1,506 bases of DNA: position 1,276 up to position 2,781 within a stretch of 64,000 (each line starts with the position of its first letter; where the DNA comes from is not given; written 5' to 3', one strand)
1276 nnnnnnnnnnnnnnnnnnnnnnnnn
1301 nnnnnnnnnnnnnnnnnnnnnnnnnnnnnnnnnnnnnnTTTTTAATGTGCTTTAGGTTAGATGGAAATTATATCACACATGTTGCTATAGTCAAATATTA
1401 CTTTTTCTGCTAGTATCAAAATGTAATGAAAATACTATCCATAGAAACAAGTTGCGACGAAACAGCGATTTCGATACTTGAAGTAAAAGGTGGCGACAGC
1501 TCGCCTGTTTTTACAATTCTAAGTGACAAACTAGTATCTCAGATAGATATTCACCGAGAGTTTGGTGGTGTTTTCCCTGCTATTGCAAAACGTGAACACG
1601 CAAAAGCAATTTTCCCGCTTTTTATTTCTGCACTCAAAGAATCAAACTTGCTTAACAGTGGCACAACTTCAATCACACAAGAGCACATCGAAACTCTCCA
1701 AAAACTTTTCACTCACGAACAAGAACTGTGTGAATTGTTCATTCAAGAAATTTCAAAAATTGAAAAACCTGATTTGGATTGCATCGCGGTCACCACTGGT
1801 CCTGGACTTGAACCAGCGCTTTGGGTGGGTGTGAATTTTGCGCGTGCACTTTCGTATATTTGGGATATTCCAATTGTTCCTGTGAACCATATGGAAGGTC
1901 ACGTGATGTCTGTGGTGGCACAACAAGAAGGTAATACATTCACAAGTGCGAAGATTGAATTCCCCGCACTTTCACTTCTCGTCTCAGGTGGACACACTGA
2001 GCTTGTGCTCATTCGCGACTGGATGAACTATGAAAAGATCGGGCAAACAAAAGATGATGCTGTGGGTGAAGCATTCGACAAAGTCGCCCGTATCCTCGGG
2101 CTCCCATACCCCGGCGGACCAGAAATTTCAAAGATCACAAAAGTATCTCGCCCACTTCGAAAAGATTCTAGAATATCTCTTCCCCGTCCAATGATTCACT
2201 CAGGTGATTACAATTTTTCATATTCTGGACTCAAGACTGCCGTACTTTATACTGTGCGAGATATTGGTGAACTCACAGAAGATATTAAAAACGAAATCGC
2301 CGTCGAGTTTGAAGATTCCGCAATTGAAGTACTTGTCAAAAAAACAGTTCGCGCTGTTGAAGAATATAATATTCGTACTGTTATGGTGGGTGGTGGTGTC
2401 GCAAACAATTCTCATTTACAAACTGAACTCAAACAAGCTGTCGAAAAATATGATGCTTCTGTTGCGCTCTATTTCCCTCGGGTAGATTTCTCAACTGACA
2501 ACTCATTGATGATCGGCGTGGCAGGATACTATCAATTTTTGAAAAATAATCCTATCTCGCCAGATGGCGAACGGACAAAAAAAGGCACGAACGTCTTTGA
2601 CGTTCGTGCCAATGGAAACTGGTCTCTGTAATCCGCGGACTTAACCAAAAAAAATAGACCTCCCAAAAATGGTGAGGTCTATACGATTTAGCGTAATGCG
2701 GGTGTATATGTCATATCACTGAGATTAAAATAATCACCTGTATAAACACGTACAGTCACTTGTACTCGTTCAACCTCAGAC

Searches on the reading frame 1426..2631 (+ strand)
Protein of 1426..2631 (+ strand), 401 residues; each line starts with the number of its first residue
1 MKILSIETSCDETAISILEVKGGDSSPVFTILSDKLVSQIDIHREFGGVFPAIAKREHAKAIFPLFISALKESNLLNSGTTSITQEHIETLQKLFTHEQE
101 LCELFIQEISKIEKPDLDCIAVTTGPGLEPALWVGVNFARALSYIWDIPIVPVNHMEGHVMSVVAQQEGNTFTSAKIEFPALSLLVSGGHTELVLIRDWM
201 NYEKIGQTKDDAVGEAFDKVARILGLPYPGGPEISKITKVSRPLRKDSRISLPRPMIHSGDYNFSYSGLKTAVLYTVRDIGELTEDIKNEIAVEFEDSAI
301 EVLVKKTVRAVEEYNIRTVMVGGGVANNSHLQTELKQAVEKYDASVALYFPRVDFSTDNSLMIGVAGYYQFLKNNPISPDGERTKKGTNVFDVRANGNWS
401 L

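Call 43: search_protein_families(library=pfam, proteins=[window:1426-2631:+], max_evalue=0.0001)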
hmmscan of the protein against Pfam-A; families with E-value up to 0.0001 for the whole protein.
window:1426-2631:+ (401 aa): 2 families
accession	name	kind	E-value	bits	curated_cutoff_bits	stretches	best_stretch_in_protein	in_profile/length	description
PF00814.31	TsaD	-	3.8e-78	263.3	24.8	2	110-364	44-263/264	tRNA N6-adenosine threonylcarbamoyltransferase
PF22521.2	HypF_C_2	-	3.6e-07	30.6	27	1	285-347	163-225/241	Carbamoyltransferase, Kae1-like Domain, second subdomain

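Call 48: find_homologous_proteins(query=window:1426-2631:+, max_evalue=1e-60)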
Query window:1426-2631:+ (401 aa): 7991 proteins with E <= 1e-60 among 8000 candidates; the best 120 are listed.
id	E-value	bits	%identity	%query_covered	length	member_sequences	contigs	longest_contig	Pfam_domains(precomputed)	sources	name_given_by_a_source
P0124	3.9e-264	893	100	100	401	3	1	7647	PF00814.32,PF22521.3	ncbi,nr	ncbi:MAG: hypothetical protein QG563_509 [Patescibacteria group bacterium]|nr:hypothetical protein [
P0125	3.1e-247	838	95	100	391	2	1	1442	PF00814.32,PF22521.3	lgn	-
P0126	2.5e-233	792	89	100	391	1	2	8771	PF00814.32,PF22521.3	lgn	-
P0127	4.2e-212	722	79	100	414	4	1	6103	PF00814.32,PF22521.3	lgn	-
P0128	1.0e-209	714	79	100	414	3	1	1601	PF00814.32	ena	-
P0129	3.2e-208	709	80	100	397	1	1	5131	PF00814.32,PF22521.3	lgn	-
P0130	2.7e-199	680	76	100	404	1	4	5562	PF00814.32,PF22521.3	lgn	-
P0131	7.5e-190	649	73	100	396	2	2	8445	PF00814.32,PF22521.3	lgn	-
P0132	8.2e-190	649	74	100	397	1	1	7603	PF00814.32,PF22521.3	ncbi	-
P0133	6.3e-173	593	67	100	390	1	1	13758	PF00814.32,PF22521.3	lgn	-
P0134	6.4e-173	593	68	100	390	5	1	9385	PF00814.32,PF22521.3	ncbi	-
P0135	1.4e-159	549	62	100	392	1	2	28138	PF00814.32,PF22521.3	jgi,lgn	jgi:N6-L-threonylcarbamoyladenine synthase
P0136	2.4e-158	545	61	100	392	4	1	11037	PF00814.32,PF22521.3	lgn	-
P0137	8.2e-158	544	60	100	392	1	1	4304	PF00814.32,PF22521.3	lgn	-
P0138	1.1e-157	543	61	100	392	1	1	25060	PF00814.32,PF22521.3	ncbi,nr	ncbi:tRNA (adenosine(37)-N6)-threonylcarbamoyltransferase complex transferase subunit TsaD [Candidat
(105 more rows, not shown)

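Call 49: find_encoding_contigs(protein=P0126, flank=3000, max_places=2)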
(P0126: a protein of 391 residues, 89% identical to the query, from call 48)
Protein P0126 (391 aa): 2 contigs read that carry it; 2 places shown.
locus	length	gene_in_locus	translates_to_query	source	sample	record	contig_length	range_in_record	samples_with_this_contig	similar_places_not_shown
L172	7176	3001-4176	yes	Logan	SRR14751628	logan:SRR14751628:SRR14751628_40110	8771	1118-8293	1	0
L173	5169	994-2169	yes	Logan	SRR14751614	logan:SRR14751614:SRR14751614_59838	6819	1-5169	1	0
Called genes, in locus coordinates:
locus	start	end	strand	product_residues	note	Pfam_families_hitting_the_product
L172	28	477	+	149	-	PF07291:MauE (weak), PF07681:DoxX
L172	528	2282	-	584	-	PF00749:tRNA-synt_1c, PF19269:Anticodon_2 (faint)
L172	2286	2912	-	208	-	PF00005:ABC_tran (weak), PF00625:Guanylate_kin, PF13671:AAA_33 (weak)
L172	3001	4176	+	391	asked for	PF00814:TsaD, PF22521:HypF_C_2 (weak)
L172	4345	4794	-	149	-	-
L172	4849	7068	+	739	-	PF00133:tRNA-synt_1, PF09334:tRNA-synt_1g, PF13603:tRNA-synt_1_2 (faint), PF09334:tRNA-synt_1g, PF00133:tRNA-synt_1, PF08264:Anticodon_1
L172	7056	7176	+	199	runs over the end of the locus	?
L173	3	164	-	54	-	?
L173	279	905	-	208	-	PF00005:ABC_tran (weak), PF00625:Guanylate_kin, PF13671:AAA_33 (weak)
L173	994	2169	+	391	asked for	PF00814:TsaD, PF22521:HypF_C_2 (weak)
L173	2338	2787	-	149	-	-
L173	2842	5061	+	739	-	PF00133:tRNA-synt_1, PF09334:tRNA-synt_1g, PF13603:tRNA-synt_1_2 (faint), PF09334:tRNA-synt_1g, PF00133:tRNA-synt_1, PF08264:Anticodon_1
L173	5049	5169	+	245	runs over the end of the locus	PF13367:PrsW-protease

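Call 50: find_encoding_contigs(protein=P0127, flank=3000, max_places=2)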
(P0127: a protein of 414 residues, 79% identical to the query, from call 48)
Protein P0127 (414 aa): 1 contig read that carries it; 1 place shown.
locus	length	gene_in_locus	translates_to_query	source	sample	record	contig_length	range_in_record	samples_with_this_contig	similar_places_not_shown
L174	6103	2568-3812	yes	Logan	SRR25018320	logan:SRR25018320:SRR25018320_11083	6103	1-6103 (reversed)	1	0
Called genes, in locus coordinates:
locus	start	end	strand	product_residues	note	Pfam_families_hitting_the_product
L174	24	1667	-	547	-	PF00749:tRNA-synt_1c, PF19269:Anticodon_2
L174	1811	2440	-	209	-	PF00625:Guanylate_kin, PF13207:AAA_17 (faint)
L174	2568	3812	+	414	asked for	PF00814:TsaD, PF22521:HypF_C_2 (weak)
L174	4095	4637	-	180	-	-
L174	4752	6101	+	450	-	?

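Call 51: find_encoding_contigs(protein=P0129, flank=3000, max_places=2)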
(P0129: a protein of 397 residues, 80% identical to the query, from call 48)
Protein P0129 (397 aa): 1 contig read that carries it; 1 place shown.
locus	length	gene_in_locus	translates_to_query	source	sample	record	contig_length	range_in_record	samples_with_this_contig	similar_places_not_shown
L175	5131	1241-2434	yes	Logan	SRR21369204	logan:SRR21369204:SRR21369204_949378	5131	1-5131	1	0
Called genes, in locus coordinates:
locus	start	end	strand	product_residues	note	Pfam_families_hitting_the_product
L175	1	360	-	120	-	?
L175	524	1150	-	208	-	PF00005:ABC_tran (weak), PF00625:Guanylate_kin, PF13238:AAA_18 (faint), PF13671:AAA_33 (weak)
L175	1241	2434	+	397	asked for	PF00814:TsaD, PF22521:HypF_C_2 (weak)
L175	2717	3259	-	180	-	-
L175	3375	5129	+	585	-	?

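Call 52: find_encoding_contigs(protein=P0125, flank=3000, max_places=2)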
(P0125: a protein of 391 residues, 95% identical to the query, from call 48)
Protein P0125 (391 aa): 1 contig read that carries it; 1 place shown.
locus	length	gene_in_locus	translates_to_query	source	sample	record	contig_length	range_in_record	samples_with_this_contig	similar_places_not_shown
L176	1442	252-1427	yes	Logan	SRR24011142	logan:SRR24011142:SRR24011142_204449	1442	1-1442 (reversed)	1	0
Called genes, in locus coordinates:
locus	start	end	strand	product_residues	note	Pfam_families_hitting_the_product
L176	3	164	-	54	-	?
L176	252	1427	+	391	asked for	PF00814:TsaD, PF22521:HypF_C_2 (weak)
